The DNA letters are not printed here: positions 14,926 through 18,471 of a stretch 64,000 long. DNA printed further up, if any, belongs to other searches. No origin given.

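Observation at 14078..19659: Compact three-gene locus for a glycosaminoglycan-like exopolysaccharide (HAS/NodC-type synthase, lyase-deacetylase fusion, secreted jelly-roll protein) in a reduced genome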

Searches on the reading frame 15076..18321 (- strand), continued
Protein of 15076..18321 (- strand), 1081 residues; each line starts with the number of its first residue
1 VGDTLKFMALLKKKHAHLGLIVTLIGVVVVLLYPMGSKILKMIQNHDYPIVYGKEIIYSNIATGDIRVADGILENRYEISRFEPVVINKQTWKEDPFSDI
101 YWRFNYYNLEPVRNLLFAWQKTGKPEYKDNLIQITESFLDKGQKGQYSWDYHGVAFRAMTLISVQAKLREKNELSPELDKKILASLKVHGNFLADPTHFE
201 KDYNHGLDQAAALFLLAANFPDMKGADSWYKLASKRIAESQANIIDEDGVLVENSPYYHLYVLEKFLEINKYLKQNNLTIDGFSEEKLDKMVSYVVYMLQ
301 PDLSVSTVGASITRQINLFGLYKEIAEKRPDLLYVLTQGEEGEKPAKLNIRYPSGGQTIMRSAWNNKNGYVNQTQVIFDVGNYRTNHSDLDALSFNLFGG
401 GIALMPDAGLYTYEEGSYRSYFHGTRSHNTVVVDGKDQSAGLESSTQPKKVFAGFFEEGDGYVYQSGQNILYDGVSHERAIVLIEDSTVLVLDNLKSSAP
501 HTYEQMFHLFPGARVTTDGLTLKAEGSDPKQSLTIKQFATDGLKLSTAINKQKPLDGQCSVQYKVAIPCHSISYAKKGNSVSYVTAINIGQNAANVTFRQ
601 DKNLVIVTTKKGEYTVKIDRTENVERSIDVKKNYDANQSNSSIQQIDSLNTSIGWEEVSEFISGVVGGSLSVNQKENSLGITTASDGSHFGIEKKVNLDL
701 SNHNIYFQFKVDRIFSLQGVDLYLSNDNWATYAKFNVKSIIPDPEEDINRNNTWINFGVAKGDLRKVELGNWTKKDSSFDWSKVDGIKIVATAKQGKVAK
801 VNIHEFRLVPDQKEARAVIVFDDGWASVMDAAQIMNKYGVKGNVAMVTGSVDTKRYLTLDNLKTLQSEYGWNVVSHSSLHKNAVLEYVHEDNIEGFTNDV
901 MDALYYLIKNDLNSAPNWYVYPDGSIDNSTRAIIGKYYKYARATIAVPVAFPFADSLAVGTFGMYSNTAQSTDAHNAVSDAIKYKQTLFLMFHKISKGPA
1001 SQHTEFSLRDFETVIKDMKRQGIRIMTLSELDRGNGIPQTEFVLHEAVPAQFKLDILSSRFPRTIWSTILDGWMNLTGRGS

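Call 37: find_homologous_proteins(query=window:15076-18321:-)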
Query window:15076-18321:- (1081 aa): 305 proteins with E <= 0.001 among 8000 candidates; the best 120 are listed.
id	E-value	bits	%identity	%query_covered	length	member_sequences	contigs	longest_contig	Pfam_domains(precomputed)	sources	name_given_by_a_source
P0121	0.0e+0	2449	100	99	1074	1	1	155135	PF01522.27,PF16889.12,PF07940.19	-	-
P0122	0.0e+0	1940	78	99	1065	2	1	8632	PF01522.27,PF16889.12,PF07940.19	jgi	jgi:hypothetical protein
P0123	0.0e+0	1929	76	99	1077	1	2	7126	PF01522.27,PF16889.12,PF07940.19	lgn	-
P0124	0.0e+0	1625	67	97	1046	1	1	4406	PF01522.27,PF16889.12,PF07940.19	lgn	-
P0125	0.0e+0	1609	63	69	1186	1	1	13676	PF01522.27,PF16889.12,PF07940.19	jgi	jgi:hypothetical protein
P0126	0.0e+0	1581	64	97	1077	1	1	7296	PF01522.27,PF16889.12,PF07940.19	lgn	-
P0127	0.0e+0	1552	63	97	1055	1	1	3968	PF01522.27,PF16889.12,PF07940.19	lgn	-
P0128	0.0e+0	1541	63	97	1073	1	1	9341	PF01522.27,PF16889.12,PF07940.19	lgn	-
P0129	0.0e+0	1515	62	98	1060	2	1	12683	PF01522.27,PF16889.12,PF07940.19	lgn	-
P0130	0.0e+0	1503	62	98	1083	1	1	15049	PF01522.27,PF16889.12,PF07940.19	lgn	-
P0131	0.0e+0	1490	61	99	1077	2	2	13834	PF01522.27,PF16889.12,PF07940.19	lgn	-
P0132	0.0e+0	1488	58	98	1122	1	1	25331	PF01522.27,PF16889.12,PF07940.19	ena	-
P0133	0.0e+0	1480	60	99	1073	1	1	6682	PF01522.27,PF16889.12,PF07940.19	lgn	-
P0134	0.0e+0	1454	58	97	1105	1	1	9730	PF01522.27,PF16889.12,PF07940.19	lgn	-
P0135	0.0e+0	1440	60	98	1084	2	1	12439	PF01522.27,PF16889.12,PF07940.19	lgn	-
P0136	0.0e+0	1438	56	98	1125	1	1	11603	PF01522.27,PF16889.12,PF07940.19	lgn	-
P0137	0.0e+0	1434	58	99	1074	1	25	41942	PF01522.27,PF16889.12,PF07940.19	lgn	-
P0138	0.0e+0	1434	59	97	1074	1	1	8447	PF01522.27,PF16889.12,PF07940.19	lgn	-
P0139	0.0e+0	1431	59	96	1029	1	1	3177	PF01522.27,PF16889.12,PF07940.19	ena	-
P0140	0.0e+0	1428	59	97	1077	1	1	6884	PF01522.27,PF16889.12,PF07940.19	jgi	jgi:peptidoglycan/xylan/chitin deacetylase (PgdA/CDA1 family)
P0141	0.0e+0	1427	59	99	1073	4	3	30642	PF01522.27,PF16889.12,PF07940.19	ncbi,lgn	-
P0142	0.0e+0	1421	57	97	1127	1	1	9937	PF01522.27,PF16889.12,PF07940.19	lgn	-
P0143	0.0e+0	1416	56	99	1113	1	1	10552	PF01522.27,PF16889.12,PF07940.19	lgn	-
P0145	0.0e+0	1364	58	96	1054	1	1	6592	PF01522.27,PF16889.12,PF07940.19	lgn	-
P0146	0.0e+0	1349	57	97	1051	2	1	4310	PF01522.27,PF16889.12,PF07940.19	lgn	-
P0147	0.0e+0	1345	56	97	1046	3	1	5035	PF01522.27,PF16889.12,PF07940.19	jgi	jgi:hypothetical protein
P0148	0.0e+0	1342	55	98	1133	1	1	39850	PF01522.27,PF16889.12,PF07940.19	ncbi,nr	ncbi:heparinase II/III family protein [Candidatus Pacebacteria bacterium]|nr:heparinase II/III famil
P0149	0.0e+0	1322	53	99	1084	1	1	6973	PF01522.27,PF16889.12,PF07940.19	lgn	-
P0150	0.0e+0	1303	53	99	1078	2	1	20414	PF01522.27,PF16889.12,PF07940.19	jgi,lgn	-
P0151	0.0e+0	1301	54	99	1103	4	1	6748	PF01522.27,PF16889.12,PF07940.19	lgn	-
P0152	0.0e+0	1279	54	96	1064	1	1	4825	PF01522.27,PF16889.12,PF07940.19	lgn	-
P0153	0.0e+0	1270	53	97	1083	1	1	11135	PF01522.27,PF16889.12,PF07940.19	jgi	jgi:peptidoglycan/xylan/chitin deacetylase (PgdA/CDA1 family)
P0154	0.0e+0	1253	53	97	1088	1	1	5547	PF01522.27,PF16889.12,PF07940.19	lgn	-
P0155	0.0e+0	1220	52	97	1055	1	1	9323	PF01522.27,PF16889.12,PF07940.19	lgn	-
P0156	0.0e+0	1213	51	98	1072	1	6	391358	PF01522.27,PF16889.12,PF07940.19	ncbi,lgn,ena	-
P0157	0.0e+0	1168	49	96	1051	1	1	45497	PF01522.27,PF16889.12,PF07940.19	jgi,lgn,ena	-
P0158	0.0e+0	1139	50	94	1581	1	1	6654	PF01522.27,PF16889.12,PF07940.19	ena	-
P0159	0.0e+0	1136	51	94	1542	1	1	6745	PF01522.27,PF16889.12,PF07940.19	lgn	-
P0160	0.0e+0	1090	48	98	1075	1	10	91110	PF01522.27,PF16889.12,PF07940.19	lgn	-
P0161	0.0e+0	1043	48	93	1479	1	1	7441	PF01522.27,PF16889.12,PF07940.19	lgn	-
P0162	0.0e+0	1028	56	75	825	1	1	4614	PF01522.27,PF07940.19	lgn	-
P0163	3.3e-283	961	45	93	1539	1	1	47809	PF01522.27,PF16889.12,PF07940.19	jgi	jgi:peptidoglycan/xylan/chitin deacetylase (PgdA/CDA1 family)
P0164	3.5e-283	961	46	93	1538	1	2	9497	PF01522.27,PF16889.12,PF07940.19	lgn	-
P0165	1.6e-280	952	45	93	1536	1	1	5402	PF01522.27,PF16889.12,PF07940.19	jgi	jgi:peptidoglycan/xylan/chitin deacetylase (PgdA/CDA1 family)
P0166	1.2e-274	932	43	93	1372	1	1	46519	PF01522.27,PF16889.12,PF07940.19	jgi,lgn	jgi:hypothetical protein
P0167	6.2e-268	910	44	93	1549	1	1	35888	PF01522.27,PF16889.12,PF07940.19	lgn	-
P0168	1.3e-265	902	42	93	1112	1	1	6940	PF10096.15,PF01522.27,PF16889.12,PF07940.19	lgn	-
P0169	2.8e-264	898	42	93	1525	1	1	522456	PF01522.27,PF16889.12,PF07940.19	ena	-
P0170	8.3e-264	896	43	93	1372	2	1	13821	PF01522.27,PF16889.12,PF07940.19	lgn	-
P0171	1.5e-263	896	42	93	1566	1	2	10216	PF10096.15,PF01522.27,PF16889.12,PF07940.19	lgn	-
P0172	2.7e-263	895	43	93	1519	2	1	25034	PF01522.27,PF16889.12,PF07940.19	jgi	-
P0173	1.3e-260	886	43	93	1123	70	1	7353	PF01522.27,PF16889.12,PF07940.19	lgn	-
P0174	3.0e-260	885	42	94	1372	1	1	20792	PF01522.27,PF16889.12,PF07940.19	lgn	-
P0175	4.4e-260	884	42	93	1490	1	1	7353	PF01522.27,PF16889.12,PF07940.19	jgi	jgi:peptidoglycan/xylan/chitin deacetylase (PgdA/CDA1 family)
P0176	8.7e-259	880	42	93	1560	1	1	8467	PF01522.27,PF16889.12,PF07940.19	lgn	-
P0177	8.9e-259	880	43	93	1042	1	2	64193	PF01522.27,PF16889.12,PF07940.19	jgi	jgi:peptidoglycan/xylan/chitin deacetylase (PgdA/CDA1 family)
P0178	1.7e-258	879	41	95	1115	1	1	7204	PF10096.15,PF01522.27,PF16889.12,PF07940.19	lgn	-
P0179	3.0e-258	878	44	93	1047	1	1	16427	PF01522.27,PF16889.12,PF07940.19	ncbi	-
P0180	3.4e-258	878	41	93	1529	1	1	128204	PF01522.27,PF16889.12,PF07940.19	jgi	jgi:peptidoglycan/xylan/chitin deacetylase (PgdA/CDA1 family)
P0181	8.5e-256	870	43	93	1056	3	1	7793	PF01522.27,PF16889.12,PF07940.19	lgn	-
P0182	6.4e-255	867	41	93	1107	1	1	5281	PF01522.27,PF16889.12,PF07940.19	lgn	-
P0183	6.8e-255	867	43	93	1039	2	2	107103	PF01522.27,PF16889.12,PF07940.19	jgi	jgi:hypothetical protein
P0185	4.2e-251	854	42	93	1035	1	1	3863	PF01522.27,PF16889.12,PF07940.19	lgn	-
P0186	3.8e-250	851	41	93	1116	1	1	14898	PF01522.27,PF16889.12,PF07940.19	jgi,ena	-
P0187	1.5e-249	849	41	93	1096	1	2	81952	PF01522.27,PF16889.12,PF07940.19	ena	-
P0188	1.6e-244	833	41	94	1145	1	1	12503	PF01522.27,PF16889.12,PF07940.19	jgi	jgi:hypothetical protein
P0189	1.7e-244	832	42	93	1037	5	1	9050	PF01522.27,PF16889.12,PF07940.19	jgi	-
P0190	3.9e-241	821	40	92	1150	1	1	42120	PF01522.27,PF16889.12,PF07940.19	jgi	jgi:peptidoglycan/xylan/chitin deacetylase (PgdA/CDA1 family)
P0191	2.0e-240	819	47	55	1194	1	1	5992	PF01522.27,PF16889.12,PF07940.19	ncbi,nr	ncbi:MAG: heparinase II/III family protein [bacterium]|nr:heparinase II/III family protein [bacteriu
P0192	2.3e-240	819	41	91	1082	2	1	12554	PF01522.27,PF16889.12,PF07940.19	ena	-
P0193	2.6e-240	819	41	93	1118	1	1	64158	PF01522.27,PF16889.12,PF07940.19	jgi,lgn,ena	-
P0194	3.6e-240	818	39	93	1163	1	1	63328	PF01522.27,PF16889.12,PF07940.19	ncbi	-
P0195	2.4e-239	815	49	54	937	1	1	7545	PF10096.15,PF01522.27,PF16889.12,PF07940.19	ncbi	-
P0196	4.0e-239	815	39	96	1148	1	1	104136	PF01522.27,PF16889.12,PF07940.19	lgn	-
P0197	9.2e-239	813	47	55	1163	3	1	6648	PF01522.27,PF16889.12,PF07940.19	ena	-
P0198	1.2e-238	813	40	95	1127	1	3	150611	PF01522.27,PF16889.12,PF07940.19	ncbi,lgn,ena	-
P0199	2.2e-238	812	41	93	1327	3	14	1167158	PF01522.27,PF16889.12,PF07940.19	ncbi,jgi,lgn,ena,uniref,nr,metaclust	ncbi:MAG: hypothetical protein A2725_00940 [Candidatus Magasanikbacteria bacterium RIFCSPHIGHO2_01_F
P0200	2.0e-237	809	40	93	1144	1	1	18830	PF01522.27,PF16889.12,PF07940.19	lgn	-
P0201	5.6e-237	808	57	58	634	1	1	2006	PF01522.27,PF07940.19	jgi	jgi:hypothetical protein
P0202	6.3e-235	801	44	59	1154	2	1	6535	PF01522.27,PF16889.12,PF07940.19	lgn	-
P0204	4.9e-234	798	39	94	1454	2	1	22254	PF01522.27,PF16889.12,PF07940.19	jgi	-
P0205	8.8e-233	794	48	54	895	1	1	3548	PF01522.27,PF16889.12,PF07940.19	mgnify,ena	mgnify:CR=1 FL=1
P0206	1.2e-232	793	45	55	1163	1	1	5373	PF01522.27,PF16889.12,PF07940.19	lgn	-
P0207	2.3e-230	786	38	97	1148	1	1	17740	PF01522.27,PF16889.12,PF07940.19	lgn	-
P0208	4.6e-230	785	38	93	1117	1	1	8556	PF01522.27,PF16889.12,PF07940.19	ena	-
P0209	8.0e-230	784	38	99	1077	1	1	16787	PF01522.27,PF16889.12,PF07940.19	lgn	-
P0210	8.0e-229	781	39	93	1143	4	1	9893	PF01522.27,PF16889.12,PF07940.19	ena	-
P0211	2.0e-226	773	39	93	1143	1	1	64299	PF10096.15,PF01522.27,PF16889.12,PF07940.19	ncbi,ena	-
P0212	3.9e-223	762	38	93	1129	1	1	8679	PF01522.27,PF16889.12,PF07940.19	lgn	-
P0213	4.0e-223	762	38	91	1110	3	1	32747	PF01522.27,PF16889.12,PF07940.19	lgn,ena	-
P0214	9.9e-220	750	39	93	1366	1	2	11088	PF01522.27,PF16889.12,PF07940.19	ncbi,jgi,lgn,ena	-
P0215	9.1e-217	741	38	93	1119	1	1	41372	PF10096.15,PF01522.27,PF16889.12,PF07940.19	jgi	jgi:peptidoglycan/xylan/chitin deacetylase (PgdA/CDA1 family)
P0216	4.8e-216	738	38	93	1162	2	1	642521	PF01522.27,PF16889.12,PF07940.19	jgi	jgi:hypothetical protein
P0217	2.5e-215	736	47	53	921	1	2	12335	PF10096.15,PF01522.27,PF16889.12,PF07940.19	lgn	-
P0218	4.7e-215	735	36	94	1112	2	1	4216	PF10096.15,PF01522.27,PF16889.12,PF07940.19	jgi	jgi:Heparinase II/III-like protein/Heparinase II/III N-terminus/Polysaccharide deacetylase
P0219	9.6e-213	727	37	95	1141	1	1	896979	PF10096.15,PF01522.27,PF16889.12,PF07940.19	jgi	jgi:hypothetical protein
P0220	3.0e-211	722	36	93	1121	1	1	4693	PF10096.15,PF01522.27,PF16889.12,PF07940.19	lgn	-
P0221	1.0e-208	714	37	93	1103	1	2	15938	PF01522.27,PF16889.12,PF07940.19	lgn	-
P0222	4.3e-208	712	36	94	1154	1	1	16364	PF01522.27,PF16889.12,PF07940.19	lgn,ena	-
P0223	1.3e-206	707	36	93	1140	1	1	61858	PF10096.15,PF01522.27,PF16889.12,PF07940.19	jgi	jgi:hypothetical protein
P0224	1.8e-204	700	36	93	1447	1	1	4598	PF01522.27,PF13385.14,PF16889.12,PF07940.19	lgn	-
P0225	2.9e-201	689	36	93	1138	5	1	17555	PF10096.15,PF01522.27,PF16889.12,PF07940.19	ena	-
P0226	4.1e-199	682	35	94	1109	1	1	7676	PF01522.27,PF16889.12,PF07940.19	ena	-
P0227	1.7e-198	680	35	94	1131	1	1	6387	PF01522.27,PF16889.12,PF07940.19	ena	-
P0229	6.0e-196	672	35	91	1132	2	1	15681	PF01522.27,PF16889.12,PF07940.19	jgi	jgi:hypothetical protein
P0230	1.5e-194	667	35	93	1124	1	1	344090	PF01522.27,PF16889.12,PF07940.19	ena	-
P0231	1.3e-193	664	35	92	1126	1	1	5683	PF01522.27,PF16889.12,PF07940.19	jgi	jgi:Heparinase II/III-like protein/Heparinase II/III N-terminus/Polysaccharide deacetylase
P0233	2.1e-189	650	35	94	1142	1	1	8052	PF01522.27,PF16889.12,PF07940.19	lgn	-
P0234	5.2e-189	649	34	94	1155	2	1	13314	PF01522.27,PF16889.12,PF07940.19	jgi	jgi:peptidoglycan/xylan/chitin deacetylase (PgdA/CDA1 family)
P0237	2.6e-185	637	34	93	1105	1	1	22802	PF01522.27,PF16889.12,PF07940.19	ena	-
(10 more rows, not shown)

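Call 61: predict_structure(alignment_id=A4)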
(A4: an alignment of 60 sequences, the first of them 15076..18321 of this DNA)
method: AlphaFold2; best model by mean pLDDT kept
length: 1081 residues; sequences in the alignment: 60
mean_pLDDT: 89.9   pTM: 0.76
mean pLDDT of the five models: 89.9, 89.4, 88.9, 87.9, 87.5
residues with pLDDT >= 90: 753; 70-90: 256; 50-70: 56; < 50: 16
segments of 3 or more residues with pLDDT < 50: 1-6, 661-665, 1078-1081
pLDDT, mean of each block of 10 residues (from residue 1): 50 74 80 68 56 88 93 94 90 88 91 96 96 96 87 94 96 96 97 87 84 97 94 93 91 91 95 93 93 96 92 88 90 95 95 94 89 95 87 96 93 90 96 94 69 94 96 92 96 96 98 96 93 96 96 94 92 97 96 90 93 95 90 79 86 81 61 87 88 93 94 89 95 92 69 89 91 92 95 91 93 95 94 96 93 84 95 94 88 90 91 95 86 94 92 92 93 96 96 91 92 97 97 94 89 94 63 56 36
secondary structure, 60 per line:
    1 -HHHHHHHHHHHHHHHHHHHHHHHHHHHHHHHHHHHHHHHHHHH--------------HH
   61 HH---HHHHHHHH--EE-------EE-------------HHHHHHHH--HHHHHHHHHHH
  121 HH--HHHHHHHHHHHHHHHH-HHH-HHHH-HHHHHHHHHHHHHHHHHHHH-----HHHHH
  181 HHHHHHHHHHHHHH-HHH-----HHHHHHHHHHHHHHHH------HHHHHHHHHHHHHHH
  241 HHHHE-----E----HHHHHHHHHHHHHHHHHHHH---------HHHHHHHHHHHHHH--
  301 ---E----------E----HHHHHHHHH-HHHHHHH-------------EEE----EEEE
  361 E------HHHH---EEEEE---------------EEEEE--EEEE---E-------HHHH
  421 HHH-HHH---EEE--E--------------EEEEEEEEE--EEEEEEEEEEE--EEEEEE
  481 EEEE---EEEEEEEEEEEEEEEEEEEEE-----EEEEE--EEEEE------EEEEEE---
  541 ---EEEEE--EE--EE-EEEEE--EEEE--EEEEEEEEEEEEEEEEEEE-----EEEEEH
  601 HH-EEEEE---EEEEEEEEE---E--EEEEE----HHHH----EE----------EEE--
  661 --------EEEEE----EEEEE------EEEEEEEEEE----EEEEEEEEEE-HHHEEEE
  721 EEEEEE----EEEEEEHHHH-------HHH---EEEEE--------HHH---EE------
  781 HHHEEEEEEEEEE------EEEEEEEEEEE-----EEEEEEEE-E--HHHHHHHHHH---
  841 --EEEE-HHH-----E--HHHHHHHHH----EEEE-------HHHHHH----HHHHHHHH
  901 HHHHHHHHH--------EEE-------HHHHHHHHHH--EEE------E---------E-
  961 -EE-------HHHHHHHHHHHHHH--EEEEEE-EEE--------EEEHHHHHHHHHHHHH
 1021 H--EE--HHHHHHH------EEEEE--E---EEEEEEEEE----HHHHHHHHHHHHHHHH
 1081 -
elements in order (helices of 4 or more, strands of 3 or more residues): H2-44 H59-62 H66-73 H100-107 H110-122 H125-140 H146-149 H151-170 H176-194 H204-219 H226-244 H256-275 H285-298 H320-328 H330-336 E350-352 E357-361 H368-371 E375-379 E395-399 E402-405 H417-423 E431-433 E451-459 E462-472 E475-484 E488-508 E514-518 E521-525 E532-537 E544-548 E558-562 E565-568 E571-589 E595-599 E604-608 E612-620 E627-631 H636-639 E656-658 E669-673 E678-682 E689-698 E703-712 E717-726 E731-736 H737-740 E754-758 E784-793 E800-810 E816-823 H828-837 E843-846 H859-867 E872-875 H883-888 H893-909 E918-920 H928-937 E940-942 H971-984 E987-992 E994-996 E1005-1007 H1008-1021 H1028-1034 E1041-1045 E1052-1060 H1065-1080
